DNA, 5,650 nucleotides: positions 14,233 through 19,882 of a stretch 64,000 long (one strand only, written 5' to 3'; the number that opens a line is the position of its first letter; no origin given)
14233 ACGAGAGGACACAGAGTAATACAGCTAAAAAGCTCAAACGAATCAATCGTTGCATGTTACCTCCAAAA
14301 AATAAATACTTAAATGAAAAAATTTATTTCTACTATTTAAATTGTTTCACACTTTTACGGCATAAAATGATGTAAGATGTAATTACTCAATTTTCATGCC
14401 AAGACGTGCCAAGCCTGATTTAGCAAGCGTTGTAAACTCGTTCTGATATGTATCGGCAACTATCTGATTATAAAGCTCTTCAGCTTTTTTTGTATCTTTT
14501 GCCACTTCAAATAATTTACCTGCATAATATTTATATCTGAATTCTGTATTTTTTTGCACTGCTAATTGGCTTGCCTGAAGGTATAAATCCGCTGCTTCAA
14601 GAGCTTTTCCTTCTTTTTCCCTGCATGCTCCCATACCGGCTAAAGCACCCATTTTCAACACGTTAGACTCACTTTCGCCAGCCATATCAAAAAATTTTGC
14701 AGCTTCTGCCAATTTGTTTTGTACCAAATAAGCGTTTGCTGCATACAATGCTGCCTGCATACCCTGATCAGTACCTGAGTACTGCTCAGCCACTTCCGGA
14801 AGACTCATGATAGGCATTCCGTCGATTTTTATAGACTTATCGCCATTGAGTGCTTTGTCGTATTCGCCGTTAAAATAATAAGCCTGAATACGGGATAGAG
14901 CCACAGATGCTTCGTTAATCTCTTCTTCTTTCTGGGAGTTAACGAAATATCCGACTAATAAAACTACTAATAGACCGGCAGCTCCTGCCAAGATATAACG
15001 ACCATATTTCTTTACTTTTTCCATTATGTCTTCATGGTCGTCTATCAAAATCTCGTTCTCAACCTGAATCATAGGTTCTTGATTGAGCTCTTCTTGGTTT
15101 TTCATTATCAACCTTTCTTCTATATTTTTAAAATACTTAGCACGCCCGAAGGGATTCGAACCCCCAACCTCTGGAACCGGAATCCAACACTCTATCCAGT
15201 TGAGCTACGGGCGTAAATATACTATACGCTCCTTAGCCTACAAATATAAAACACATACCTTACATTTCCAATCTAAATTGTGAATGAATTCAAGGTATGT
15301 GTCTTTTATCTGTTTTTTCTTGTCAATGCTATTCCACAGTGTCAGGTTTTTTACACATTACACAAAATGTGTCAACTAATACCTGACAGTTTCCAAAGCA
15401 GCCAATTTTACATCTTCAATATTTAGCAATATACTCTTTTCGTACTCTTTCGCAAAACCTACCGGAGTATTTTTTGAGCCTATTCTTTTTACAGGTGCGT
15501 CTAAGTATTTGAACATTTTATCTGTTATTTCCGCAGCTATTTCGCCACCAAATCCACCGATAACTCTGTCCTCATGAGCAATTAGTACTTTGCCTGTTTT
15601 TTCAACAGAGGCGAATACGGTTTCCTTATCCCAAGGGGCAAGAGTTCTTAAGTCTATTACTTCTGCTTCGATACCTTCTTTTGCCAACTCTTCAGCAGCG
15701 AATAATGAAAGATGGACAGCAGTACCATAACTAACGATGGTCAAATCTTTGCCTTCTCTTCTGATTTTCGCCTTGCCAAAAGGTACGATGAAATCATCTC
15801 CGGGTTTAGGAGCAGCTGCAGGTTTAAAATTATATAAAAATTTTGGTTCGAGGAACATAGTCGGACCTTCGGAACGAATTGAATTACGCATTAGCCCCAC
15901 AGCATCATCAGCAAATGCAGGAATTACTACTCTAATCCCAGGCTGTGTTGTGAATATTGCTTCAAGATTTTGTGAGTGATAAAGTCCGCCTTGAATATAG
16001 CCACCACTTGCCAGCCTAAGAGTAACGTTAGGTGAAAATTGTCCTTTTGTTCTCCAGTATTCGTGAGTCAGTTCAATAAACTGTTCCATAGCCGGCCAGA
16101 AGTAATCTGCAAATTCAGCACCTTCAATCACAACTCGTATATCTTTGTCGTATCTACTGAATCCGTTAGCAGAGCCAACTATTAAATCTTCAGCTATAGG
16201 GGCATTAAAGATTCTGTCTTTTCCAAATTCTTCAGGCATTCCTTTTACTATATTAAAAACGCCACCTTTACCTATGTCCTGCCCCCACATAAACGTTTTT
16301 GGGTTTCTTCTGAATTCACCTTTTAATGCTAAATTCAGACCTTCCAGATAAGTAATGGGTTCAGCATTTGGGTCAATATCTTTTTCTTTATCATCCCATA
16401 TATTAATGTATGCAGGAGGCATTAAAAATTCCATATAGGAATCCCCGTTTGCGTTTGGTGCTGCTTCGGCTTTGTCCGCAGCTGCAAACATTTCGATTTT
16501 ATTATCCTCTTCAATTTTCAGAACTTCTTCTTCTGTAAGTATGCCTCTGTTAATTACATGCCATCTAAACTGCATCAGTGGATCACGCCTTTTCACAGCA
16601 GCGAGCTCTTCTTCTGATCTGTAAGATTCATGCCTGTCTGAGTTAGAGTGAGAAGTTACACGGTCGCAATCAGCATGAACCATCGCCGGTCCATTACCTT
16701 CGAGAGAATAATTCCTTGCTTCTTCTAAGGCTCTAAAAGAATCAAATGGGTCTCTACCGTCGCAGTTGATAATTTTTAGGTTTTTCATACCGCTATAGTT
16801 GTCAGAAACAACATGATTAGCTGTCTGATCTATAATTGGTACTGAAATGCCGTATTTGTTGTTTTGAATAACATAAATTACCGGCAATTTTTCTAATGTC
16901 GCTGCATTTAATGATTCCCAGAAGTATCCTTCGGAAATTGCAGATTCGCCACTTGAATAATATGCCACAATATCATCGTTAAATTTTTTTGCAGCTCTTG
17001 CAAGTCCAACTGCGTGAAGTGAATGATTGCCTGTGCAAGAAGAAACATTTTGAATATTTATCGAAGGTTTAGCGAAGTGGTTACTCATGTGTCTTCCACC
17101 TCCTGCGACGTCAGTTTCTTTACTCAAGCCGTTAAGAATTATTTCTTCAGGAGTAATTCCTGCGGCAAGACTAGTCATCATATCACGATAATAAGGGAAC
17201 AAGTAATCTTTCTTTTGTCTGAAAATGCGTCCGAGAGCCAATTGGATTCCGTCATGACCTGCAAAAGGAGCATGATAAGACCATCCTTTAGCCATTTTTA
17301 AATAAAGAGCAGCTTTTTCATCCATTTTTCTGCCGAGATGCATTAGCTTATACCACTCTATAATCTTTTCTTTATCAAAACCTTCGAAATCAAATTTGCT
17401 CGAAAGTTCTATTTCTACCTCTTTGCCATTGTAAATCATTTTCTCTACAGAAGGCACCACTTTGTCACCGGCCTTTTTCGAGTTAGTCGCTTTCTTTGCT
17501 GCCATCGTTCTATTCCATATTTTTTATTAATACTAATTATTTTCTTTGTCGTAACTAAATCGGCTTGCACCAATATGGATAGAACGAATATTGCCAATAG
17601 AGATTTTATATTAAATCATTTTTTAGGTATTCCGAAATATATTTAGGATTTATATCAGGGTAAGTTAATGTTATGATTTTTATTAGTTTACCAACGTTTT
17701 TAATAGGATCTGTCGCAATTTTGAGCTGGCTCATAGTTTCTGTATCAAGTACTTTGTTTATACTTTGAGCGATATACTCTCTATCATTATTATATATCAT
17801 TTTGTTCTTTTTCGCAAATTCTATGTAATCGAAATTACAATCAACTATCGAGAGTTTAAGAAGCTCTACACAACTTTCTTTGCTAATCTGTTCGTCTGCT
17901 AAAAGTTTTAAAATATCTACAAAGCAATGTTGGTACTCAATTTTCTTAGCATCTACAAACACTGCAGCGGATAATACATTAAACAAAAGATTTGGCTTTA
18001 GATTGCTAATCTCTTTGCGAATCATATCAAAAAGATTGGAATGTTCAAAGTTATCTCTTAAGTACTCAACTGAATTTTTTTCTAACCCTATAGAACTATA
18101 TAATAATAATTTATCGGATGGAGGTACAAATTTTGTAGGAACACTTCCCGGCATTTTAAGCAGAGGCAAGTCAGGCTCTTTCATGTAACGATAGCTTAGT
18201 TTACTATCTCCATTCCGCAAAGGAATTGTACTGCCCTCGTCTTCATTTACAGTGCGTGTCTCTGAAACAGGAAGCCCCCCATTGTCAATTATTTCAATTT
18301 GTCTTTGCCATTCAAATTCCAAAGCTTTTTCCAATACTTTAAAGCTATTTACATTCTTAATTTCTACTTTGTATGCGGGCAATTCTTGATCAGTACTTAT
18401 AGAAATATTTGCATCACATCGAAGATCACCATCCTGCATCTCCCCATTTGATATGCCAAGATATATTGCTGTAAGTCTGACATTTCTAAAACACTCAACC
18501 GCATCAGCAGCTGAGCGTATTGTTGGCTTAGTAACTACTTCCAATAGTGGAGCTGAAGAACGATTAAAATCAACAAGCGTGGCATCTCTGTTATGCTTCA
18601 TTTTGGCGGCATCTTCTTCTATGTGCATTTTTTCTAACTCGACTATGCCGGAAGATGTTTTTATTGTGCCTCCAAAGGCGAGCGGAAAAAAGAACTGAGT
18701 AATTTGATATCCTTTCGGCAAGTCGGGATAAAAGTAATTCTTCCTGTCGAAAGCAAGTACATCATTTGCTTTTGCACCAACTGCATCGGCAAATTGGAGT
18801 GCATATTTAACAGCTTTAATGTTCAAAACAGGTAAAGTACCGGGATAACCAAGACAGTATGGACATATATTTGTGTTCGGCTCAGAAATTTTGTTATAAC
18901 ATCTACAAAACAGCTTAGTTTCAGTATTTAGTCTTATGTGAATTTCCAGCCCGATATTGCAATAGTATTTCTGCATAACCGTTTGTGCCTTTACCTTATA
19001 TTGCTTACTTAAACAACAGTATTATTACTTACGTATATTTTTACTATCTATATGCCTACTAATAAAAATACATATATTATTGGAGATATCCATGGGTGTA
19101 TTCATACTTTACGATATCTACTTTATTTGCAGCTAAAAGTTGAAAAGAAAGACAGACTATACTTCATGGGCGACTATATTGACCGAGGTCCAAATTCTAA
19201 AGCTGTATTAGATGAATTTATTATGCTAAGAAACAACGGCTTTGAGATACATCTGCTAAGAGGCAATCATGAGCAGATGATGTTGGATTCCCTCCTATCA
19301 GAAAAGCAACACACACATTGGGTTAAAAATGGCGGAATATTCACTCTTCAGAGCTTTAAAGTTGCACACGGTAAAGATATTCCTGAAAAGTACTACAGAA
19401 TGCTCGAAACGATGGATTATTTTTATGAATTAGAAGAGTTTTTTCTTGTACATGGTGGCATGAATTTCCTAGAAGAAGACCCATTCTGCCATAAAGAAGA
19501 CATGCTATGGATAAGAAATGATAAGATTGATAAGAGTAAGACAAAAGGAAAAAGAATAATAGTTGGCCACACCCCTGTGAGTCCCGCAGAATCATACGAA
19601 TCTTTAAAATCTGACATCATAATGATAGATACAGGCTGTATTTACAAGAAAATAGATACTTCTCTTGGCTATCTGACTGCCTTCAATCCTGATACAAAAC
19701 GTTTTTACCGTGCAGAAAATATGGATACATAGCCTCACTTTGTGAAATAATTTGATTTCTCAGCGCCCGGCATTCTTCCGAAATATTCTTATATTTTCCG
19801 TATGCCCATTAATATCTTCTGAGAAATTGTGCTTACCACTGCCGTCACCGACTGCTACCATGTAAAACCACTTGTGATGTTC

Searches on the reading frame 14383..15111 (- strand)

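Call 7: search_protein_families(library=pfam, proteins=[window:14383-15111:-], max_evalue=0.001)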
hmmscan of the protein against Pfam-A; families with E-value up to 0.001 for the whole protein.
window:14383-15111:- (242 aa): 1 family
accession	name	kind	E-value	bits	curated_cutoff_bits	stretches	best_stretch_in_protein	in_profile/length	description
PF09976.15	TPR_21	-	0.0001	22.6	25.5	0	34-149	5-107/193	Tetratricopeptide repeat-like domain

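Call 32: search_protein_families(library=ncbifam, proteins=[window:14383-15111:-], max_evalue=1)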
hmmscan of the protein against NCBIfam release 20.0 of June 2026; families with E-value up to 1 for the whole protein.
window:14383-15111:- (242 aa): 3 families
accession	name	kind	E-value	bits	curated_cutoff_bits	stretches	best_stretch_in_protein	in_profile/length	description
NF052312.1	T9SS_PorW_SprE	equivalog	0.0018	17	250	1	107-223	130-248/716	type IX secretion system periplasmic lipoprotein PorW/SprE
NF045849.1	ICE_MMCAP2_0565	equivalog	0.021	14.5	40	1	27-56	3-32/80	Mbov_0395 family pilin-like conjugal transfer protein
TIGR02795.1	tol_pal_ybgF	equivalog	0.64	10.6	90.1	0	108-177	29-99/119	tol-pal system protein YbgF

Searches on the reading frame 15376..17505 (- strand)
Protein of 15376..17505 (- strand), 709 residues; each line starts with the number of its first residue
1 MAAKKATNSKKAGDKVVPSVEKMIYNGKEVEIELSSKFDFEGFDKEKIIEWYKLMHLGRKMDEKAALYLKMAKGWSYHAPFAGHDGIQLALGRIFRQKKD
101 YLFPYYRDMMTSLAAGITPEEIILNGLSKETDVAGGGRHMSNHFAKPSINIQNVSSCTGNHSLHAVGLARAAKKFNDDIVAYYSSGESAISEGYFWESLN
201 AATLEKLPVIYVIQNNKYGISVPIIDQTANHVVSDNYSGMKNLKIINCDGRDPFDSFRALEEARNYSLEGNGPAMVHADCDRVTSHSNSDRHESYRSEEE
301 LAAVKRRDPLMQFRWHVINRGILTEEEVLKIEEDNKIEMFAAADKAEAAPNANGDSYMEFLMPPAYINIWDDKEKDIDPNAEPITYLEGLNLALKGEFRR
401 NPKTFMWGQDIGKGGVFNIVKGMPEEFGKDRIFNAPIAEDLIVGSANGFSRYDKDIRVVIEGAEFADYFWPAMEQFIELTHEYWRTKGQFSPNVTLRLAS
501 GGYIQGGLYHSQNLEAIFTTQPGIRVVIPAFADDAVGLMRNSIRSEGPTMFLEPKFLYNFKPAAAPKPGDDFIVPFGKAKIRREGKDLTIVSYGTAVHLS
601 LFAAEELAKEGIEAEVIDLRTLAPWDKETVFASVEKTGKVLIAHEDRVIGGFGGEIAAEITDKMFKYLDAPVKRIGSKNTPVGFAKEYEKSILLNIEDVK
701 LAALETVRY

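Call 7: search_protein_families(library=pfam, proteins=[window:15376-17505:-], max_evalue=0.001)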
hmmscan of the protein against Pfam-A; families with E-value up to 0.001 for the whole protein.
window:15376-17505:- (709 aa): 4 families
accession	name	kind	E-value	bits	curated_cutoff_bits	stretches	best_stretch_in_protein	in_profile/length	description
PF00676.26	E1_dh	-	1.7e-52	178.7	22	1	52-352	1-297/300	Dehydrogenase E1 component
PF02780.25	Transketolase_C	-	1.7e-39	135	25.9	1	577-699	1-124/124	Transketolase, C-terminal domain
PF02779.29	Transket_pyr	-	3.4e-23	82.6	27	1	383-559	2-173/174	Transketolase, pyrimidine binding domain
PF17147.9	PFOR_II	-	0.00056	20.7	27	0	587-668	2-82/102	Pyruvate:ferredoxin oxidoreductase core domain II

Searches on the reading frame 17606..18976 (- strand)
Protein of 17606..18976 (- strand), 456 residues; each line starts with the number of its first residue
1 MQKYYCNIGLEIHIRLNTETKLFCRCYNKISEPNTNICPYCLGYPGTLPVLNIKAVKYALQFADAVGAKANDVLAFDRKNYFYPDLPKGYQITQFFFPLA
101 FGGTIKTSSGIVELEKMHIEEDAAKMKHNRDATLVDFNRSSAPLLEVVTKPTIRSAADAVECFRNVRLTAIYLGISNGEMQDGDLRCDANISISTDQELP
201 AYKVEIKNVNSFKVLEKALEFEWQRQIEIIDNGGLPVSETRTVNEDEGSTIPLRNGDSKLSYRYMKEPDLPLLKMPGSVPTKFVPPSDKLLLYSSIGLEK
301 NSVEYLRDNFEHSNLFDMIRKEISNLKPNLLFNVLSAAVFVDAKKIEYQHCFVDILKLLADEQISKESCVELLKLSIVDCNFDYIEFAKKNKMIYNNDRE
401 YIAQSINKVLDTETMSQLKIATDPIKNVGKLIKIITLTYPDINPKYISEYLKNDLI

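Call 7: search_protein_families(library=pfam, proteins=[window:17606-18976:-], max_evalue=0.001)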
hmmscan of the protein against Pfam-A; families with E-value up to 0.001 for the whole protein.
window:17606-18976:- (456 aa): 2 families
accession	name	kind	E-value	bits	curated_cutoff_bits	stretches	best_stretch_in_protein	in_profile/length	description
PF02934.20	GatB_N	-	4.2e-94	315.2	23.4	1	7-275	2-271/277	GatB/GatE catalytic domain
PF02637.23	GatB_Yqey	-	0.00022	21.6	27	1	352-454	45-147/148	GatB domain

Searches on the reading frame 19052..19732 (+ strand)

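Call 7: search_protein_families(library=pfam, proteins=[window:19052-19732:+], max_evalue=0.001)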
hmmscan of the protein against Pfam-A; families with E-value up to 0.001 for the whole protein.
window:19052-19732:+ (226 aa): 2 families
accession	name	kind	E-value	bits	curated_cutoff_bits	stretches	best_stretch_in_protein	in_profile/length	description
PF00149.33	Metallophos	-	1.2e-18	68.7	21.5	1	8-180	4-162/191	Calcineurin-like phosphoesterase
PF06874.16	FBPase_2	-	0.00026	19.8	27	0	34-75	185-222/639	Firmicute fructose-1,6-bisphosphatase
